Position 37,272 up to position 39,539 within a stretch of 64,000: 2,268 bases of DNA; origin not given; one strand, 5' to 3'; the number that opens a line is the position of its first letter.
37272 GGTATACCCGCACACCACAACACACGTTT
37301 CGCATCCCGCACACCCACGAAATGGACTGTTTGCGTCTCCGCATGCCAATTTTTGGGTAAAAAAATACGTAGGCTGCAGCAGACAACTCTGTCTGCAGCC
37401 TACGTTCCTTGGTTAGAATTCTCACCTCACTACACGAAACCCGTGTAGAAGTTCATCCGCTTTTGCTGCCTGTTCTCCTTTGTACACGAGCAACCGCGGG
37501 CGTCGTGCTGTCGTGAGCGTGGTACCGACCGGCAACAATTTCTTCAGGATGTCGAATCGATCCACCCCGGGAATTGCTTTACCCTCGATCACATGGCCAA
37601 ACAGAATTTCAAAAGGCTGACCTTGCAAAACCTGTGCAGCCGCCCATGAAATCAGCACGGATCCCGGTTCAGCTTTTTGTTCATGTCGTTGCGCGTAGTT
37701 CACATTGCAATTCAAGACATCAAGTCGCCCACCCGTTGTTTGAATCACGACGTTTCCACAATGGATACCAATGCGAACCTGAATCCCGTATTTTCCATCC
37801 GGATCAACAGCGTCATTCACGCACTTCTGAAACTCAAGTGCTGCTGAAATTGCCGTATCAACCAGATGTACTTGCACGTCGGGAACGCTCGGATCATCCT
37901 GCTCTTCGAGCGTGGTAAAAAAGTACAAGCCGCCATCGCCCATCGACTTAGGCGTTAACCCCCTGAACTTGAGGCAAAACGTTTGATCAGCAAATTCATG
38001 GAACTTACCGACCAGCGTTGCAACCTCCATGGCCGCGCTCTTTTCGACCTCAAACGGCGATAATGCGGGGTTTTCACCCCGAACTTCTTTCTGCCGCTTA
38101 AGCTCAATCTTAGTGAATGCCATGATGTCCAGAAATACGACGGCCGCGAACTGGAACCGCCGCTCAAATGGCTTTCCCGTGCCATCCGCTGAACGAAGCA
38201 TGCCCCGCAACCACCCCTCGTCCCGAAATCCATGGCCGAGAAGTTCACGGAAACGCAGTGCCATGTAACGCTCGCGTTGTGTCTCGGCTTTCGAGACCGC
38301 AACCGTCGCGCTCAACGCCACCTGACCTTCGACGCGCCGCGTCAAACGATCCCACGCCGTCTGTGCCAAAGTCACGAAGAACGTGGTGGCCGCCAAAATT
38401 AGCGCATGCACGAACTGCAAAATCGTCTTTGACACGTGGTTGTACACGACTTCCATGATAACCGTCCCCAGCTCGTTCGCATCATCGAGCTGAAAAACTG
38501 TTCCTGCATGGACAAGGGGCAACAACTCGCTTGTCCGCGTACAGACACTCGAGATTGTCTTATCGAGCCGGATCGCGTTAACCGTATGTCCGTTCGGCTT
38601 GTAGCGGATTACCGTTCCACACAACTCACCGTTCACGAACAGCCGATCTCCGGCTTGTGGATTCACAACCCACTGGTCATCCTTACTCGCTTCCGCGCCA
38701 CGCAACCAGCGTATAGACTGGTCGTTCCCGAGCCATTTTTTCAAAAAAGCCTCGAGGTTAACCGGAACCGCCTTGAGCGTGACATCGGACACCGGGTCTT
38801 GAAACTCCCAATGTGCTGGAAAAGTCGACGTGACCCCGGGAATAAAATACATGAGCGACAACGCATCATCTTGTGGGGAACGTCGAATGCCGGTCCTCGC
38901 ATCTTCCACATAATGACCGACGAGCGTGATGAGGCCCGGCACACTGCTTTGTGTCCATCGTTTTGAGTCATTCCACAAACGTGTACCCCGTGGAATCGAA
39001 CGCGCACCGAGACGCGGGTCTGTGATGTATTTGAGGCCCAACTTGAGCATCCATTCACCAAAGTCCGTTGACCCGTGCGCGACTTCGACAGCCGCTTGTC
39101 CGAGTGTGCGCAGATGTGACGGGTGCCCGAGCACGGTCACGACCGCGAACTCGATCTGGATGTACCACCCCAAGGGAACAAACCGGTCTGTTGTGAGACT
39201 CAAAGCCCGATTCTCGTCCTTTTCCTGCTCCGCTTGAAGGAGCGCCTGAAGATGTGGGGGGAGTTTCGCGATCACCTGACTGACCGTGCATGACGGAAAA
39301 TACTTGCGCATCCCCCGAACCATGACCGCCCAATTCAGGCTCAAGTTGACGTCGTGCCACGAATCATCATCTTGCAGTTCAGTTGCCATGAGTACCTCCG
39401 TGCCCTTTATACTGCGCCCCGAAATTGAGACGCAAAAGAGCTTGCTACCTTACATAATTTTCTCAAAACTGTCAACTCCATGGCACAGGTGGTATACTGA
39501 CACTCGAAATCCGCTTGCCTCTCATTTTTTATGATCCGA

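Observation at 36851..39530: G+C-rich island carrying a class III nucleotidyl cyclase with an unknown ~400-aa N-terminal domain, convergent with an ORFan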

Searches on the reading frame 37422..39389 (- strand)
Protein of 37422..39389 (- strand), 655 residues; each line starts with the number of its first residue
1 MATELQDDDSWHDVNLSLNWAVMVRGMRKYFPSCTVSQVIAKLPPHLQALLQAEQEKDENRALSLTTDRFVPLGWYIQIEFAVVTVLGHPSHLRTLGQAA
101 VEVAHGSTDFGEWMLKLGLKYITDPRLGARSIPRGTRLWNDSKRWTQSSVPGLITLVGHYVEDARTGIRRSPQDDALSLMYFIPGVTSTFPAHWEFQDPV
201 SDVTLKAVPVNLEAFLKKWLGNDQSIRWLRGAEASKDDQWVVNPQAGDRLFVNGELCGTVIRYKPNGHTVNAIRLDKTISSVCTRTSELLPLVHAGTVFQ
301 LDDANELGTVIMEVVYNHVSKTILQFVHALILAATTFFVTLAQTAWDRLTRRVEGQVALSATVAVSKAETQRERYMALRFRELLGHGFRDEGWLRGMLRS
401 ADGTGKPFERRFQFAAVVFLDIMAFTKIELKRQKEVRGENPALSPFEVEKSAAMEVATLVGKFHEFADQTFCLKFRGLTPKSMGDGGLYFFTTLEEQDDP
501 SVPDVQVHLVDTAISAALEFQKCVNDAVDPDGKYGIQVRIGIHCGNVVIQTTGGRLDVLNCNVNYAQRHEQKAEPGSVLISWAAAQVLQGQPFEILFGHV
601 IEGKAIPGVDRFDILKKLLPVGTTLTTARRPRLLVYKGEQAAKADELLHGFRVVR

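Call 3: search_protein_families(library=pfam, proteins=[window:37422-39389:-], max_evalue=0.1)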
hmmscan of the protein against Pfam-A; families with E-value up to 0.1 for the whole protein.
window:37422-39389:- (655 aa): 1 family
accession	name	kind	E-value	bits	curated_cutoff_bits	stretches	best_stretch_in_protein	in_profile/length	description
PF00211.25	Guanylate_cyc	-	2.8e-12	47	21.9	1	411-595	5-162/183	Adenylate and Guanylate cyclase catalytic domain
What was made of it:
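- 37422..39389 (-): Complete gene for the 655-aa sensor adenylate cyclase (stop codon included). Pfam PF00211 (call 3).
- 37605..38159 (-): Class III cyclase catalytic domain, aa 411-595, with D421, K481, D485, R539, D557, N564, R568. Pfam (call 3).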

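Call 6: search_protein_families(library=padloc, proteins=[window:37422-39389:-], max_evalue=0.1)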
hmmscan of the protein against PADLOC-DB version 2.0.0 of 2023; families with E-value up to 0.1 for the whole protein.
window:37422-39389:- (655 aa): 1 family
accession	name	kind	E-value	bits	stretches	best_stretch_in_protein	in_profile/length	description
PDLC00734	PycC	-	6.5e-06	23.5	1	474-579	229-335/374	Pycsar cyclase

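Call 7: search_protein_families(library=ncbifam, proteins=[window:37422-39389:-], max_evalue=0.1)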
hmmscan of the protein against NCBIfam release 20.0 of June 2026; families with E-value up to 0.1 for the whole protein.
window:37422-39389:- (655 aa): 2 families
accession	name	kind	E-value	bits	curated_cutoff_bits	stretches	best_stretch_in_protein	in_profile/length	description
TIGR03903.1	TOMM_kin_cyc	equivalog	5.7e-06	24.4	705.75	1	513-590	361-438/1267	TOMM system kinase/cyclase fusion protein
NF058673.1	LipAdnlyCyLipJMY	equivalog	1.8e-05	23.6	800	1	513-607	354-441/449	bifunctional lipase/adenylate cyclase LipJ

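Call 8: find_homologous_proteins(query=window:37422-39389:-)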
Query window:37422-39389:- (655 aa): 1 proteins with E <= 0.001 among 8000 candidates.
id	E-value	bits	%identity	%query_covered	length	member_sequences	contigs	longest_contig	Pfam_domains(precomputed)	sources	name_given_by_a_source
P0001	0.0e+0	1505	100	100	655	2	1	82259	PF00211.26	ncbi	-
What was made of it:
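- Tried and rejected: Word-indexed homology search with the full protein found only itself (call 8).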

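Call 10: find_encoding_contigs(protein=P0001, flank=10000, max_places=4)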
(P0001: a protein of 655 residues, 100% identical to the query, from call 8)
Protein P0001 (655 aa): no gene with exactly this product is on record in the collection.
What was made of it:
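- Tried and rejected: Exact-sequence look-up of the cyclase (P0001) in the assembly index found no record (call 10).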

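Call 13: search_solved_structures(query=window:37422-39389:-, max_evalue=0.01, show_alignments=2)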
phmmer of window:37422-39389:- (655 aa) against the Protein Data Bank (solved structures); distinct sequences matched with E-value up to 0.01: 2.
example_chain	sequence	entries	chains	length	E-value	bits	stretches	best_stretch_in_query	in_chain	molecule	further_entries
1ybt_A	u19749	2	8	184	9.1e-06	27.8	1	522-615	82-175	hydrolase, alpha/beta hydrolase fold family | lipJ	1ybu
3mr7_A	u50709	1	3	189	0.00031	22.8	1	511-592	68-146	Adenylate/guanylate cyclase/hydrolase, alpha/beta fold family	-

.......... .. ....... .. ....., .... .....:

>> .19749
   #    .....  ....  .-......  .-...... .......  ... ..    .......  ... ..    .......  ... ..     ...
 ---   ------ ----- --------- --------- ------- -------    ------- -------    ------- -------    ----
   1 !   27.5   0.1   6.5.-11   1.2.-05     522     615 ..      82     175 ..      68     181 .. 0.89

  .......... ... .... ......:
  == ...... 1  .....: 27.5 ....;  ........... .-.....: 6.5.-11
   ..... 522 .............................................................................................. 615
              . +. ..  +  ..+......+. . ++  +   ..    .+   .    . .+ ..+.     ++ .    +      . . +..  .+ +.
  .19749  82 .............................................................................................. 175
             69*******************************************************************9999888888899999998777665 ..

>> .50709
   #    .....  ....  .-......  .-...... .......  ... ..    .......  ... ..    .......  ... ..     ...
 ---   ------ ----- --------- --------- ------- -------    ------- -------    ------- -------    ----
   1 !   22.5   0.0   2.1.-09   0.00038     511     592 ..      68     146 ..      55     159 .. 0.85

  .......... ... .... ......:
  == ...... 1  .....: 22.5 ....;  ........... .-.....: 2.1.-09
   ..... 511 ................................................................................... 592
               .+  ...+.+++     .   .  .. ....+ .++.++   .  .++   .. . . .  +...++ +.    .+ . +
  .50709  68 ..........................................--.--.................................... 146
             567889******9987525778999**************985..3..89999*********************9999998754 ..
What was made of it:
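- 37605..38159 (-): PDB sequence hits to the cyclase domains of Rv1900c and 3MR7 (call 13).
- Closest known: Modular bacterial class III sensor adenylate cyclases. Same: The best PDB sequence matches are the Rv1900c cyclase domain (1YBT, E 9e-6) and 3MR7 (call 13).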

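Call 22: predict_structure(protein=window:37422-39389:-)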
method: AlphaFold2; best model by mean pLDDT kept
length: 655 residues; sequences in the alignment: 1
mean_pLDDT: 37.0   pTM: 0.28
mean pLDDT of the five models: 37.0, 32.3, 32.0, 29.7, 28.4
residues with pLDDT >= 90: 0; 70-90: 0; 50-70: 42; < 50: 613
segments of 3 or more residues with pLDDT < 50: 1-367, 371-377, 385-430, 443-511, 540-655
pLDDT, mean of each block of 10 residues (from residue 1): 32 35 39 42 43 40 32 35 34 36 33 38 32 27 29 35 34 33 30 26 26 38 33 32 33 35 33 32 34 33 33 33 34 36 39 43 48 47 46 36 32 34 42 52 47 43 39 40 41 40 43 53 58 54 42 41 32 31 32 31 34 37 28 35 39 33
secondary structure, 60 per line:
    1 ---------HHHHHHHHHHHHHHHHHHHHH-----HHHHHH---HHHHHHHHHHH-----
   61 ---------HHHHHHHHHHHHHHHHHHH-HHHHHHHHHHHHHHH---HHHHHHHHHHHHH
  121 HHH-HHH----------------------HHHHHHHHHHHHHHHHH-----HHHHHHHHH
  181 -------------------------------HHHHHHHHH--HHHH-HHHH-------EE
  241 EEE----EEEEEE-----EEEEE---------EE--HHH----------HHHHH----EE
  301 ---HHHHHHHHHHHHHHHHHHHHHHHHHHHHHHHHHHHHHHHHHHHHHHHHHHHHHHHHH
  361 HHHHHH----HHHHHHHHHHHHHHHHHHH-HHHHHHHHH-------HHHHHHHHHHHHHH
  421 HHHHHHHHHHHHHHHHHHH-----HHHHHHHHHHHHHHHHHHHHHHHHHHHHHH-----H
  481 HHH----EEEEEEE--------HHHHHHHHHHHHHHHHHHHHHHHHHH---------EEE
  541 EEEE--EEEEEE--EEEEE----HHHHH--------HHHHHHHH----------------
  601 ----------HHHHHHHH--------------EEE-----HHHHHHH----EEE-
elements in order: H10-30 H36-41 H45-55 H70-88 H90-104 H108-123 H150-166 H172-180 H212-220 H223-226 H228-231 E239-243 E248-253 E259-263 H290-294 H304-366 H371-389 H391-399 H407-439 H445-474 H480-483 E488-494 H503-528 E538-544 E547-552 E555-559 H564-568 H577-584 H611-618 E633-635 H641-647 E652-654
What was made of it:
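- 38160..38435 (-): Helical linker, aa 319-410, between sensor and catalytic domain. Predicted long helices, low-confidence single-sequence model (call 22).
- Tried and rejected: Single-sequence AF2 of the whole protein was unusable, pLDDT 37 (call 22).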

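Call 24: search_protein_families(library=pfam, alignment_id=A1, max_evalue=0.01)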
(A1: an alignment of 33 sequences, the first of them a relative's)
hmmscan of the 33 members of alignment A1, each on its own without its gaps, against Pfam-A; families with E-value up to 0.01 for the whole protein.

A. member 1, P0001 (655 aa): 1 family
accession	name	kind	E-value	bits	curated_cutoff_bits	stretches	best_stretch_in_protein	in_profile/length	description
PF00211.25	Guanylate_cyc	-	2.8e-12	47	21.9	1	411-595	5-162/183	Adenylate and Guanylate cyclase catalytic domain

B. families by the number of members that match (of 33 scanned): 4 families
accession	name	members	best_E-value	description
PF00211.25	Guanylate_cyc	20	4.7e-17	Adenylate and Guanylate cyclase catalytic domain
PF21834.1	DUF6894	1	0.0022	Domain of unknown function (DUF6894)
PF00990.26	GGDEF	1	0.0055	Diguanylate cyclase, GGDEF domain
PF19969.4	VMAP-M8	1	0.0083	vWA-MoxR associated protein middle region (VMAP-M) 8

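Call 39: find_related_loci(query=P0001, collection=genome_contigs, flank=10000)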
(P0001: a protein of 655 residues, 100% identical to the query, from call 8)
Query P0001 (655 aa) in genome_contigs; peptide patterns used: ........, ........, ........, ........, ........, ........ (x = any residue, [..] = any of these).
28 stretches matched a pattern, but none encodes a relative of the query by tblastn (E <= 1e-3).
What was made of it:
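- Tried and rejected: Genome-collection scans: the query alone gave no relative (call 39).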

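Call 82: find_related_loci(query=A6, collection=metagenome_contigs, flank=10000)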
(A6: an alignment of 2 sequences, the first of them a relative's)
Query A6 (655 aa) in metagenome_contigs; peptide patterns used: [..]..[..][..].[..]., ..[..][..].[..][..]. (x = any residue, [..] = any of these).
298 stretches matched a pattern; 1 encode a relative of the query (tblastn E <= 1e-3); 1 distinct loci.
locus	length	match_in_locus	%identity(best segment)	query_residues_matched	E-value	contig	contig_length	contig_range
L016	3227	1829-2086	27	513-592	2e-6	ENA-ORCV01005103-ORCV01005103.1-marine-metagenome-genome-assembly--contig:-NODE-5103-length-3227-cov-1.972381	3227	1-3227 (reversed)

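Call 83: find_related_loci(query=A6, collection=viral_contigs, flank=5000)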
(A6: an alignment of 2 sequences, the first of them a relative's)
Query A6 (655 aa) in viral_contigs; peptide patterns used: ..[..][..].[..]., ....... (x = any residue, [..] = any of these).
171 stretches matched a pattern, but none encodes a relative of the query by tblastn (E <= 1e-3).

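Call 109: search_protein_families(library=phrogs, proteins=[window:37422-39389:-], max_evalue=0.01)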
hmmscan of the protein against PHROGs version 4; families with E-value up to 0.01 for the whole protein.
window:37422-39389:- (655 aa): 0 families
